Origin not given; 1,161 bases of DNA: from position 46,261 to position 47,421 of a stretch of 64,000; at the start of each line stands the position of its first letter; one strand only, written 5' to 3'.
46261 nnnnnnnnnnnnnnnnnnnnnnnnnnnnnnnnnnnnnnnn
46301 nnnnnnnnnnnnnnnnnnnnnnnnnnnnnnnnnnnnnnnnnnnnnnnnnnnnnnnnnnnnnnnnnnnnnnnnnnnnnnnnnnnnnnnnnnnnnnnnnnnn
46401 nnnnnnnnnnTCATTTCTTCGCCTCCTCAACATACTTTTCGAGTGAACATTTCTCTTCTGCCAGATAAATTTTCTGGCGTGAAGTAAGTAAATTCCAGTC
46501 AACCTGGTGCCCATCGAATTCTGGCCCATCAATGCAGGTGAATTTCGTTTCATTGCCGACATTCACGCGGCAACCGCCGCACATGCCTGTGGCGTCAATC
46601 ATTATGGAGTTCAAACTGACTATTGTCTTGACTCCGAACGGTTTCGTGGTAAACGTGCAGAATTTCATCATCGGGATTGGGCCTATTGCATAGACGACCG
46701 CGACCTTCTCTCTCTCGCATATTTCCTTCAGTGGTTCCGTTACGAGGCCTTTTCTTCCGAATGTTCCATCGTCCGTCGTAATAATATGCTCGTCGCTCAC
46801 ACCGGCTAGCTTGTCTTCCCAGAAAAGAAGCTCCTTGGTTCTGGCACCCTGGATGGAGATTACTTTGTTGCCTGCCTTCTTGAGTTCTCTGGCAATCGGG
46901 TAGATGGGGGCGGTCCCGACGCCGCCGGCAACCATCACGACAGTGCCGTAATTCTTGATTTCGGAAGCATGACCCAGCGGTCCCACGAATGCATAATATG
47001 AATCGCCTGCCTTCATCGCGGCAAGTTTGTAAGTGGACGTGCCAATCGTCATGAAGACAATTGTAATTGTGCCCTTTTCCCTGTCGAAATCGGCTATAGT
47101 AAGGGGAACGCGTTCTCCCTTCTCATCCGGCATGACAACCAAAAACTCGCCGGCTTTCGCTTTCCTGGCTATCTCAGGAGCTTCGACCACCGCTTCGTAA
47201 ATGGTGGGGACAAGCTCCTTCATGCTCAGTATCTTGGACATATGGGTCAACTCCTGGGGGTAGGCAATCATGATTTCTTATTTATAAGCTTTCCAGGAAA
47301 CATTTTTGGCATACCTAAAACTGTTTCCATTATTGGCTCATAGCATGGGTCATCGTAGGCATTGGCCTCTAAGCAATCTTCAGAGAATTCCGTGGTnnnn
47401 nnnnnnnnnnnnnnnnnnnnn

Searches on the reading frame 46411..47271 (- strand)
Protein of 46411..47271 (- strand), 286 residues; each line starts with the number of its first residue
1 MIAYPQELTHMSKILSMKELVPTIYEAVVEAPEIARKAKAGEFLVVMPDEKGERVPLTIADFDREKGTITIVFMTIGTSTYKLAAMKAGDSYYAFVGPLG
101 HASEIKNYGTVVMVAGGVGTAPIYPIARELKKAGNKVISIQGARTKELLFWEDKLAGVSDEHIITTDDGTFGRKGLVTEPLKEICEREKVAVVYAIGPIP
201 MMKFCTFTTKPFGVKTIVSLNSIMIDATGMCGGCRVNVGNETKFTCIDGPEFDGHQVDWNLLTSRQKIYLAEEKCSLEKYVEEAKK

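Call 58: search_protein_families(library=pfam, proteins=[window:46411-47271:-], max_evalue=0.00001)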
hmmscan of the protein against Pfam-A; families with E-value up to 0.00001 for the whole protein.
window:46411-47271:- (286 aa): 2 families
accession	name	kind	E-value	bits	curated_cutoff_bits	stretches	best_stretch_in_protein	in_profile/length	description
PF10418.14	DHODB_Fe-S_bind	-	2.6e-13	49.9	23.9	1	221-258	1-41/41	Iron-sulfur cluster binding domain of dihydroorotate dehydrogenase B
PF00175.26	NAD_binding_1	-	2.1e-07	32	22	1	113-205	1-107/109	Oxidoreductase NAD-binding domain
